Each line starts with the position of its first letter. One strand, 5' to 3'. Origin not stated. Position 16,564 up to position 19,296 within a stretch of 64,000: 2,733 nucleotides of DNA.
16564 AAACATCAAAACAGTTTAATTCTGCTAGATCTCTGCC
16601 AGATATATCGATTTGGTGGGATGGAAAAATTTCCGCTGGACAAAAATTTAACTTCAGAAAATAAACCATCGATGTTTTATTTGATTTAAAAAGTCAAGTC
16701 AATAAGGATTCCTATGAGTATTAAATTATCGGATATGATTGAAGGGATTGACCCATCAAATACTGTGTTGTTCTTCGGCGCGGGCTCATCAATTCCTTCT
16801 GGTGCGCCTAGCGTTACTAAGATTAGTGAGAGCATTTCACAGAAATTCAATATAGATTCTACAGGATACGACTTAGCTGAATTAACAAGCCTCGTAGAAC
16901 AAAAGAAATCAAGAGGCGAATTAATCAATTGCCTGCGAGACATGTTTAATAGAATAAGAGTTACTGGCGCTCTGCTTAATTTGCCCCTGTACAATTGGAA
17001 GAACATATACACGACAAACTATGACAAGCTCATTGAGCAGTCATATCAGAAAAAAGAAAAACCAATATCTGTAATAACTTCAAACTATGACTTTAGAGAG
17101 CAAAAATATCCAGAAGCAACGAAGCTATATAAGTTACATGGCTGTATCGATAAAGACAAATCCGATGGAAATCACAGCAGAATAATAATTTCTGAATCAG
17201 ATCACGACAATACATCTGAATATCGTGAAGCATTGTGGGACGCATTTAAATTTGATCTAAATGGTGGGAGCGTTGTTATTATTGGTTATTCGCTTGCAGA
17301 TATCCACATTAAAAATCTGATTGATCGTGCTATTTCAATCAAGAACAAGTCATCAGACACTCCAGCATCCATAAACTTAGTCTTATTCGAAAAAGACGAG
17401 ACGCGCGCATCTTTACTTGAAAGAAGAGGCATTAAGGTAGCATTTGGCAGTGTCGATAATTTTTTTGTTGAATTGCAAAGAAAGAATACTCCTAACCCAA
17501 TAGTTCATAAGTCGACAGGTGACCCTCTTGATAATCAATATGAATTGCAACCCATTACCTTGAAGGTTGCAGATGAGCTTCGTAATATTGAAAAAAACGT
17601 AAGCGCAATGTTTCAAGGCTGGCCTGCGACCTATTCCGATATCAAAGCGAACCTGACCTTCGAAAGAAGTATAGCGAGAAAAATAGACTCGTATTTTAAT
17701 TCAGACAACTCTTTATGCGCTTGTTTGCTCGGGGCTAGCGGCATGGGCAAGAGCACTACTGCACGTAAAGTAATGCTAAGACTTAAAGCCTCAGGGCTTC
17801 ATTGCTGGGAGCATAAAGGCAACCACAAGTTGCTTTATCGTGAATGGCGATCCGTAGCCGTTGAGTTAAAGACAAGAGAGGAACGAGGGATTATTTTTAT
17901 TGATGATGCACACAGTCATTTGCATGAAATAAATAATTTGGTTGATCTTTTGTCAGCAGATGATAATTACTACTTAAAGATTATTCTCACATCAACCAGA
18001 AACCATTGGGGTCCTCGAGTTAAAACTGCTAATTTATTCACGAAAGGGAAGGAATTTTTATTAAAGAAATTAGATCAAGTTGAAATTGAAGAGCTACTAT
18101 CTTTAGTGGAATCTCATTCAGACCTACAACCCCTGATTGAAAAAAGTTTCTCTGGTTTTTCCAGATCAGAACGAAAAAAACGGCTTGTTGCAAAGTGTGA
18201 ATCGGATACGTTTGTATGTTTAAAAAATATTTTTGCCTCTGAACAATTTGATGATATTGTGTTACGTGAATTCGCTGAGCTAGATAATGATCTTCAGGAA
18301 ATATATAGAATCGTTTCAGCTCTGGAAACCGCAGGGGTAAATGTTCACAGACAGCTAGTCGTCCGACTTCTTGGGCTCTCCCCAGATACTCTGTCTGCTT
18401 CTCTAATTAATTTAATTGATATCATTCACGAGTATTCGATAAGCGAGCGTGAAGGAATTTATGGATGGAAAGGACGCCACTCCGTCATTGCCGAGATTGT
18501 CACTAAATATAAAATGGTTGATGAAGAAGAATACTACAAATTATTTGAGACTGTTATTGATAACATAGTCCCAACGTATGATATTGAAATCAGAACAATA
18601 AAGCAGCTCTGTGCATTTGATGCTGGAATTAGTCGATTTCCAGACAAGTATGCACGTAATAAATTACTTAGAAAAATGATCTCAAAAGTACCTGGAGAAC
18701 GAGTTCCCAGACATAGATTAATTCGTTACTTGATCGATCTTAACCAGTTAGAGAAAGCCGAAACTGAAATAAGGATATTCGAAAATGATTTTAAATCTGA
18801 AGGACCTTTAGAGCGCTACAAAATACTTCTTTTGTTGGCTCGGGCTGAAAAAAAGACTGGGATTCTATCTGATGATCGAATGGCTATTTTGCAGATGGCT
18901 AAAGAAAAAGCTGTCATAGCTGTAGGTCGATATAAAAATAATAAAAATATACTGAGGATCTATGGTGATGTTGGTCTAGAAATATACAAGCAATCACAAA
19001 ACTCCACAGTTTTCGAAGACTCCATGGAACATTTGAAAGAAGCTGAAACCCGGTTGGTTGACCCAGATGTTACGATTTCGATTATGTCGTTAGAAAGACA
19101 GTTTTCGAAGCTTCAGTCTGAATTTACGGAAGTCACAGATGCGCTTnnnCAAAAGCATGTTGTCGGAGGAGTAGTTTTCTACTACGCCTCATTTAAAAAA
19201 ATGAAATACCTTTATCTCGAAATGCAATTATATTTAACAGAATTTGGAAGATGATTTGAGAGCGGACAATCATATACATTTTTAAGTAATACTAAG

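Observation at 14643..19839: Decayed defense/mobile island: nuclease, TIR and resolvase fragments surround the STAND gene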

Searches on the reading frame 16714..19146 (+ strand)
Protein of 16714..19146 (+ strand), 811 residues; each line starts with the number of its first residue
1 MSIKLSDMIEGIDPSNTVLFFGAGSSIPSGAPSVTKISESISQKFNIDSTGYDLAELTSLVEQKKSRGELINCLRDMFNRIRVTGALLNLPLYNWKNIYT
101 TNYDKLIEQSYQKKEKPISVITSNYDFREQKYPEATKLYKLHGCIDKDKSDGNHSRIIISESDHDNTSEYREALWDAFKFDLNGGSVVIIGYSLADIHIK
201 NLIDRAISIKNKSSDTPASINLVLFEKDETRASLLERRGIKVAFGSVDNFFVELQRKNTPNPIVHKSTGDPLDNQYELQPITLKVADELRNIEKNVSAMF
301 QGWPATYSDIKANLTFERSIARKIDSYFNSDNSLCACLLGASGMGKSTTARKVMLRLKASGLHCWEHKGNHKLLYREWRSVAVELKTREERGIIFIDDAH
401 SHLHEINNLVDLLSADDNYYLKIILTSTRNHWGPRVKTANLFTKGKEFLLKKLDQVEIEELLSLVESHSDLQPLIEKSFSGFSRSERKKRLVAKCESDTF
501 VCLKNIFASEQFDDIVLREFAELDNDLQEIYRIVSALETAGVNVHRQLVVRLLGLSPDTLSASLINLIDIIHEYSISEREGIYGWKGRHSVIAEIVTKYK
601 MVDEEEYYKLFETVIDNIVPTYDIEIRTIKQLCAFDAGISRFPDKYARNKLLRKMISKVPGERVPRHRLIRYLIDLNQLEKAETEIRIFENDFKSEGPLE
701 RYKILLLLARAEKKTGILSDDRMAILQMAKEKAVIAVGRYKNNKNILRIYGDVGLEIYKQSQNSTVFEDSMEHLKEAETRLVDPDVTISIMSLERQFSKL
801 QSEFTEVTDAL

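Call 10: search_protein_families(library=pfam, proteins=[window:16714-19146:+], max_evalue=0.1)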
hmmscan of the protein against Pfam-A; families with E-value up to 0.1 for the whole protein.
window:16714-19146:+ (811 aa): 9 families
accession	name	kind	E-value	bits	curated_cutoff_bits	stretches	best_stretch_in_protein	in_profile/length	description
PF13289.12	SIR2_2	-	1.4e-26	93.7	24.5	1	97-242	2-140/141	SIR2-like domain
PF25199.1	nSTAND_NTPase5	-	1.6e-13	51.1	34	1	300-433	4-138/145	Novel STAND NTPase 5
PF05673.19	DUF815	-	6.6e-05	22.6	23.8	1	318-399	38-116/249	Protein of unknown function (DUF815)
PF20720.3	nSTAND3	-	0.00038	20.6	27.2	1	335-400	19-75/155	Novel STAND NTPase 3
PF13401.12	AAA_22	-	0.0012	19.6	27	0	334-358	6-30/130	AAA domain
PF00004.35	AAA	-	0.0016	19.3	21.2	1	337-405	2-72/131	ATPase family associated with various cellular activities (AAA)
PF13191.12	AAA_16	-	0.0056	17.6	32.6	1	332-369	23-60/167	AAA ATPase domain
PF05729.18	NACHT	-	0.023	15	26.7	1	337-364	4-31/167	NACHT domain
PF00005.33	ABC_tran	-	0.098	13.7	25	0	336-494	14-121/137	ABC transporter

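Call 11: search_protein_families(library=padloc, proteins=[window:16714-19146:+], max_evalue=0.1)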
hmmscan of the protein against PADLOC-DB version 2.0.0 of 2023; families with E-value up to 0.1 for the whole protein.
window:16714-19146:+ (811 aa): 23 families
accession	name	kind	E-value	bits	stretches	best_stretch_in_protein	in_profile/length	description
PDLC00407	ThsA1|ThsA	-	4.6e-24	82.9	1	7-205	12-207/478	STALD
PDLC00409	ThsA1|ThsA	-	6.7e-19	66.2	1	7-209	13-212/242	STALD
PDLC03856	LmuA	-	6.7e-12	43.3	1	92-204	112-215/433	-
PDLC04967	PDC-S25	-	3.7e-11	40.7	1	96-237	147-282/528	-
PDLC02408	Aga_SIR2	-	6.7e-10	36.6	1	97-212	150-280/343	Class II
PDLC04968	PDC-S25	-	4.3e-09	33.9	1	97-231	142-266/517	-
PDLC04093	SIR2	-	1.2e-07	29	1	96-211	152-296/395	-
PDLC02414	Aga_SIR2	-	1.9e-07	28.7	1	97-212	120-251/313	-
PDLC04092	SIR2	-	1e-05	23.1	2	16-126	19-127/318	-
PDLC04084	SIR2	-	1.3e-05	22.7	1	187-210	311-334/414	-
PDLC04140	mad8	-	3.4e-05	21.5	1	338-562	32-173/314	mads_8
PDLC04087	SIR2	-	4e-05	20.6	2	13-126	15-141/343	-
PDLC04094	SIR2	-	0.00011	19.5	1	97-214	151-289/399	-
PDLC02419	Aga_SIR2-PNTD1-PNTD2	-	0.00029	17.7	1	82-123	109-147/558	Class I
PDLC04088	SIR2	-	0.00038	17.7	0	186-212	293-319/390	-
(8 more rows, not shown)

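Call 12: find_encoding_contigs(protein=window:16714-19146:+, flank=10000, max_places=10)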
Protein window:16714-19146:+ (811 aa): no gene with exactly this product is on record in the collection.

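Call 21: find_homologous_proteins(query=window:16714-19146:+, max_evalue=0.00001)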
Query window:16714-19146:+ (811 aa): 353 proteins with E <= 0.00001 among 8000 candidates; the best 120 are listed.
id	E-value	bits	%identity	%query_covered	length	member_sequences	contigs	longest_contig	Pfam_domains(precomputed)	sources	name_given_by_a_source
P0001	0.0e+0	1807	100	100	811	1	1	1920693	PF13289.13,PF25199.2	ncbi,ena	-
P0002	0.0e+0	1478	80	100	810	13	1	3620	PF13289.13,PF25199.2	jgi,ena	-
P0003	0.0e+0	1477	80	100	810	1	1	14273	PF13289.13,PF25199.2,PF20720.4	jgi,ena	-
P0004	0.0e+0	1465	79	100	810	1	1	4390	PF13289.13,PF25199.2,PF20720.4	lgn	-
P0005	0.0e+0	1463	79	100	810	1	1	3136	PF13289.13,PF13401.13,PF25199.2,PF20720.4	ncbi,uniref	ncbi:SIR2 family protein [Microbulbifer epialgicus]|uniref:SIR2 family protein n=1 Tax=Microbulbifer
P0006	0.0e+0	1461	78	100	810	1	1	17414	PF13289.13,PF25199.2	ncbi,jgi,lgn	ncbi:MAG: hypothetical protein ACI88H_001294 [Cocleimonas sp.]|jgi:hypothetical protein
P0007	0.0e+0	1447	78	99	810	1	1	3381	PF13289.13,PF25199.2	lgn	-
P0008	0.0e+0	1439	78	100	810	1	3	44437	PF13289.13,PF25199.2,PF20720.4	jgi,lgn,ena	-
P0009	0.0e+0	1430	77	100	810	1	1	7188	PF13289.13,PF25199.2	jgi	jgi:predicted kinase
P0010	0.0e+0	1426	77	100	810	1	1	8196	PF13289.13,PF25199.2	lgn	-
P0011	0.0e+0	1423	77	100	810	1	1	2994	PF13289.13,PF25199.2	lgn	-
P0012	0.0e+0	1418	77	99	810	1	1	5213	PF13289.13,PF25199.2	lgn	-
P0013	0.0e+0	1416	76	100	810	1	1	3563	PF13289.13,PF25199.2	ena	-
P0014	0.0e+0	1412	77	99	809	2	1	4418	PF13289.13,PF25199.2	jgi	jgi:hypothetical protein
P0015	0.0e+0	1403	76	99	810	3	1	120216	PF13289.13,PF25199.2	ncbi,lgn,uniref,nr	ncbi:SIR2 family protein [Halomonas sp. SpR1]|uniref:SIR2 family protein n=1 Tax=Halomonas sp. SpR1 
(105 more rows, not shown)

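Call 22: find_encoding_contigs(protein=P0001, flank=10000, max_places=4)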
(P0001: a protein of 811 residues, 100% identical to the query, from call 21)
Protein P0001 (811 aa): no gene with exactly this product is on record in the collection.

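Call 23: find_encoding_contigs(protein=P0008, flank=6000, max_places=4)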
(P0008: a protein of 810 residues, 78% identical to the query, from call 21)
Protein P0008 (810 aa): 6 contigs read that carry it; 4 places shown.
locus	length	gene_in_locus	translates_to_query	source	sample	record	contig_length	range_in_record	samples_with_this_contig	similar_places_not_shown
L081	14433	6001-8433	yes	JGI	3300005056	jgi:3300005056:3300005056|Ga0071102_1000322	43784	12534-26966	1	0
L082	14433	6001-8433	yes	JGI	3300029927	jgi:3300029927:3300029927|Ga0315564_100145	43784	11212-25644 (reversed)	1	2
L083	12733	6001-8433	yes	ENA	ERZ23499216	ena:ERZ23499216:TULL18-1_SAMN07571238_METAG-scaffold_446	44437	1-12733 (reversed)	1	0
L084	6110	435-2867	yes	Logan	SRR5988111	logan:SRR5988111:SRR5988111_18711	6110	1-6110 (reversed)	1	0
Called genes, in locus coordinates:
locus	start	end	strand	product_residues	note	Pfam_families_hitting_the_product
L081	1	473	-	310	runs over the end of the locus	PF13154:DUF3991, PF13155:Toprim_2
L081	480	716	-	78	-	-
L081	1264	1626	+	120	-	PF19807:DUF6290 (weak)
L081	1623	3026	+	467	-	PF03432:Relaxase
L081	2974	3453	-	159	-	-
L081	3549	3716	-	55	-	-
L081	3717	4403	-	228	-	PF07510:GmrSD_C (weak)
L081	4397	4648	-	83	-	-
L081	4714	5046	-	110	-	-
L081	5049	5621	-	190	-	PF00239:Resolvase, PF13551:HTH_29 (faint), PF02796:HTH_7, PF13384:HTH_23 (weak)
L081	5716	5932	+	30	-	-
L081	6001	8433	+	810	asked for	PF13289:SIR2_2, PF25199:nSTAND_NTPase5, PF20720:nSTAND3 (faint)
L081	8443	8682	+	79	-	-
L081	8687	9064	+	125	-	-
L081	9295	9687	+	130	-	-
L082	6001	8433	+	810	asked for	PF13289:SIR2_2, PF25199:nSTAND_NTPase5, PF20720:nSTAND3 (faint)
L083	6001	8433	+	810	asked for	PF13289:SIR2_2, PF25199:nSTAND_NTPase5, PF20720:nSTAND3 (faint)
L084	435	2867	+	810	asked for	PF13289:SIR2_2, PF25199:nSTAND_NTPase5, PF20720:nSTAND3 (faint)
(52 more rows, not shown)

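Call 24: find_encoding_contigs(protein=P0006, flank=6000, max_places=4)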
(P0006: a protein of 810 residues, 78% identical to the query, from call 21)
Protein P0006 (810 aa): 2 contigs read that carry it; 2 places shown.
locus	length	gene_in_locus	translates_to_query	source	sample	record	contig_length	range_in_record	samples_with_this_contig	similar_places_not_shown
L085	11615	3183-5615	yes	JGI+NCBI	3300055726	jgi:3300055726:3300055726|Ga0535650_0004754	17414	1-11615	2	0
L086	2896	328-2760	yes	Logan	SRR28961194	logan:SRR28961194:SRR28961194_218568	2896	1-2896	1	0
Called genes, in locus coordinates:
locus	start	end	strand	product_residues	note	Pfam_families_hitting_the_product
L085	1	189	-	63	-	?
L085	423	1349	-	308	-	-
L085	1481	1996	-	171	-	-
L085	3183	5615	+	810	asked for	PF13289:SIR2_2, PF25199:nSTAND_NTPase5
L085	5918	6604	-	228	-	-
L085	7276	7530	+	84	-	-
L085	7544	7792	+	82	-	-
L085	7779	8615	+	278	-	-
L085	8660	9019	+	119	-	-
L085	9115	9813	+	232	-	-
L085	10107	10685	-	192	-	PF00239:Resolvase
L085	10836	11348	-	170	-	-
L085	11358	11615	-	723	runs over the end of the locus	-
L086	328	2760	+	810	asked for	PF13289:SIR2_2, PF25199:nSTAND_NTPase5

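Call 30: search_solved_structures(query=window:16714-19146:+, max_evalue=0.01, show_alignments=1)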
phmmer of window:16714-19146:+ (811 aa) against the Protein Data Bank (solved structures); distinct sequences matched with E-value up to 0.01: 10.
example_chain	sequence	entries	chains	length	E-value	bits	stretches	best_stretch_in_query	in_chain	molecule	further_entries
9jap_A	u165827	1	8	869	1.1e-13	53.6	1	66-549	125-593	SIR2-like domain-containing protein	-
8zsf_D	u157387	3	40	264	5.8e-13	51.2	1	13-206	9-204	Sir2 family NAD-dependent protein deacetylase | KomC, SIR2 domain protein, NADase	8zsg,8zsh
9xvc_H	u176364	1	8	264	5.7e-12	47.9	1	13-206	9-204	KomC(H146N), a SIR2-domain NADase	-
8zsi_E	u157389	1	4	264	1.4e-11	46.7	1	13-206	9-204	Sir2 family NAD-dependent protein deacetylase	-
6lhx_A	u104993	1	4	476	1.4e-10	43.3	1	5-236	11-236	ThsA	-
8bto_A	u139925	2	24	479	1.8e-09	39.7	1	5-236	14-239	NAD(+) hydrolase ThsA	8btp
7uxt_B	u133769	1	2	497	8.1e-09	37.5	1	14-206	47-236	USG protein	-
9v0g_E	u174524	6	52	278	3.4e-08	35.4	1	90-210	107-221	NAD-dependent protein deacetylase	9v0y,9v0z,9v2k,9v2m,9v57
9v12_i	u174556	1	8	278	1.1e-05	27.2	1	90-210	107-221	NAD-dependent protein deacetylase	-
8wc0_A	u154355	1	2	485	0.0011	20.5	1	12-205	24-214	NAD(+) hydrolase ThsA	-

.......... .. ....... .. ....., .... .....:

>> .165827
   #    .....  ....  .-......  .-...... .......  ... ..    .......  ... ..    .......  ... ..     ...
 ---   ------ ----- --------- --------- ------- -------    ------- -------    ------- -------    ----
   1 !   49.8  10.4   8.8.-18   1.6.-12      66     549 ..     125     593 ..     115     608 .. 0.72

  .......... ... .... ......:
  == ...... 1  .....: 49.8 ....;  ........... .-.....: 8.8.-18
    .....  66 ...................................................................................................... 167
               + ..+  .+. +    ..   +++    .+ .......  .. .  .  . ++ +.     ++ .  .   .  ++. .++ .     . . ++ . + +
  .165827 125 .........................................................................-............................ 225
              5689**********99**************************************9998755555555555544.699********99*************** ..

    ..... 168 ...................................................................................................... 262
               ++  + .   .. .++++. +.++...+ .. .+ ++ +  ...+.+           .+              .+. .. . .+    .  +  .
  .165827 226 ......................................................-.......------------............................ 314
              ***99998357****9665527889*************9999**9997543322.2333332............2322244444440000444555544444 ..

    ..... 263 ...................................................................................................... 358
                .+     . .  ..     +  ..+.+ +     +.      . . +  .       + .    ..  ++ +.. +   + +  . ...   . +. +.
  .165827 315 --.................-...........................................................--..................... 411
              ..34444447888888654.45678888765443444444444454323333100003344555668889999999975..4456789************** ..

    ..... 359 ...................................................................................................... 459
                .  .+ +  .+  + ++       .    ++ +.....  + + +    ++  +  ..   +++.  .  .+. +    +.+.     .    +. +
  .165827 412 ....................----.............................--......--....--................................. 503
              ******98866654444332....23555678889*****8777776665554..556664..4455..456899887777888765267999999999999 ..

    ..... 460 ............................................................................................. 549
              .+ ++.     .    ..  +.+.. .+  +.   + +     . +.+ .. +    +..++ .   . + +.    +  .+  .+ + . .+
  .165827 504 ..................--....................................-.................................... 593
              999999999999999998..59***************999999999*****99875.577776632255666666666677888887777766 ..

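Call 35: search_protein_families(library=ncbifam, proteins=[window:16714-19146:+], max_evalue=0.1)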
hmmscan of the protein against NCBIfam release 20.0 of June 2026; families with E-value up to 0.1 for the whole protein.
window:16714-19146:+ (811 aa): 1 family
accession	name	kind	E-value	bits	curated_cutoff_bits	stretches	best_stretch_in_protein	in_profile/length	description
NF041819.1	Dsr2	equivalog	4.3e-05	21.7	1400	1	86-149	107-165/1215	anti-phage defense-associated sirtuin Dsr2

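Call 92: search_dna_similar(query=window:16714-19146:+, collection=plasmids, mode=protein, max_rows=12)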
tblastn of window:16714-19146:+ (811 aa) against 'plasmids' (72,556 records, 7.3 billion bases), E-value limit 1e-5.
Records with a match: 85; places in all: 85; records where one place covers at least 80% of the query: 2.
Best place of each record, by identity: <60% 85.
By first word of the organism name: Rhizobium 21; Sinorhizobium 18; Bacillus 11; Klebsiella 9; Mesorhizobium 6; Vibrio 3; Pseudomonas 2; Acinetobacter 2; Agrobacterium 2; Escherichia 1; and 10 more.
By predicted mobility (MOB-suite, as given by PLSDB): conjugative 42; non-mobilizable 31; mobilizable 12.
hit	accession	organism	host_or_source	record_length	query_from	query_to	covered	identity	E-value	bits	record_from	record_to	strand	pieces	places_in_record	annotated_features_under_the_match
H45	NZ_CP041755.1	Pseudomonas sp. KBS0707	environmental isolate,soil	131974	1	802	99%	47.4%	0e+0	717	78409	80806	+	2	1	SIR2 family protein | hypothetical protein (x2)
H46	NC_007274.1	Pseudomonas savastanoi pv. phaseolicola 1448A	-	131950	1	802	99%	47.4%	0e+0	717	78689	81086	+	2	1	SIR2 family protein | hypothetical protein (x2)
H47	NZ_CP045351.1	Vibrio aquimaris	pure culture,Non-filtered water from ...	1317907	54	622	70%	25.0%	1e-17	96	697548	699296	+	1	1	none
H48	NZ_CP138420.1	Escherichia coli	Homo sapiens,Bacterial pure ...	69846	67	549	60%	25.8%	1e-8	67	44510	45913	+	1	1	SIR2 family protein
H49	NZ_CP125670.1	Acinetobacter sp. KCTC 92772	Single cell,Spoiled shower gel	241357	90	604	64%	23.1%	3e-12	79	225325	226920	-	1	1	SIR2 family protein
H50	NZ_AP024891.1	Vibrio pectenicida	-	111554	74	635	69%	21.1%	5e-14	84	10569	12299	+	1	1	SIR2 family protein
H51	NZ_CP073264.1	Duffyella gerundensis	Lolium perenne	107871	67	398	41%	26.6%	8e-8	64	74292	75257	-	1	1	SIR2 family protein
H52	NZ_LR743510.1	Methylobacterium bullatum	-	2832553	93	353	32%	24.7%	1e-6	60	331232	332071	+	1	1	none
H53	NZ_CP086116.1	Skermanella rosea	single cell,hydrocarbon-contaminated ...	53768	6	203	24%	29.4%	2e-6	59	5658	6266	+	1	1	SIR2 family protein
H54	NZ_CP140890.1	Sinorhizobium medicae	Medicago lupulina,whole organism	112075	15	217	25%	28.6%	1e-8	67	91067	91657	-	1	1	SIR2 family protein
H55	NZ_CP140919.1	Sinorhizobium medicae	Medicago lupulina,whole organism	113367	15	217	25%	28.6%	1e-8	67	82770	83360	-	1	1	SIR2 family protein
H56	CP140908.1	Sinorhizobium medicae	Medicago lupulina,whole organism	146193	15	217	25%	28.6%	1e-8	67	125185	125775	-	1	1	SIR2 family protein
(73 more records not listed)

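Call 95: find_encoding_contigs(protein=P0003, flank=8000, max_places=3)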
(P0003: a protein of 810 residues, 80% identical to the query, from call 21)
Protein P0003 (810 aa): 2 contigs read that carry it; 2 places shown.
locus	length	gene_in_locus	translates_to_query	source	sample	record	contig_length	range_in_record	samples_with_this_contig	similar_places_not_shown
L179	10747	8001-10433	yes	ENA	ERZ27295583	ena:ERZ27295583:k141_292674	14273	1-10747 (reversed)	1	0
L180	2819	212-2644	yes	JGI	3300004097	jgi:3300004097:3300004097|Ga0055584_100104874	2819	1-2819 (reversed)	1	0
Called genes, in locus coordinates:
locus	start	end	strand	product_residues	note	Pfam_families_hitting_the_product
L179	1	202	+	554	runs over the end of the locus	PF08269:dCache_2, PF17200:sCache_2, PF17201:Cache_3-Cache_2, PF00672:HAMP, PF00015:MCPsignal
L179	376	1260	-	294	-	PF13593:SBF_like, PF01758:SBF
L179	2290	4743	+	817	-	PF07603:Lcl_C, PF05935:Arylsulfotrans, PF14269:Arylsulfotran_2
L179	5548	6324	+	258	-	PF06764:DUF1223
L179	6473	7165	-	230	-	-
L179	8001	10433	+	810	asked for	PF13289:SIR2_2, PF25199:nSTAND_NTPase5, PF20720:nSTAND3 (faint)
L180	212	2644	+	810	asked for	PF13289:SIR2_2, PF25199:nSTAND_NTPase5, PF20720:nSTAND3 (faint)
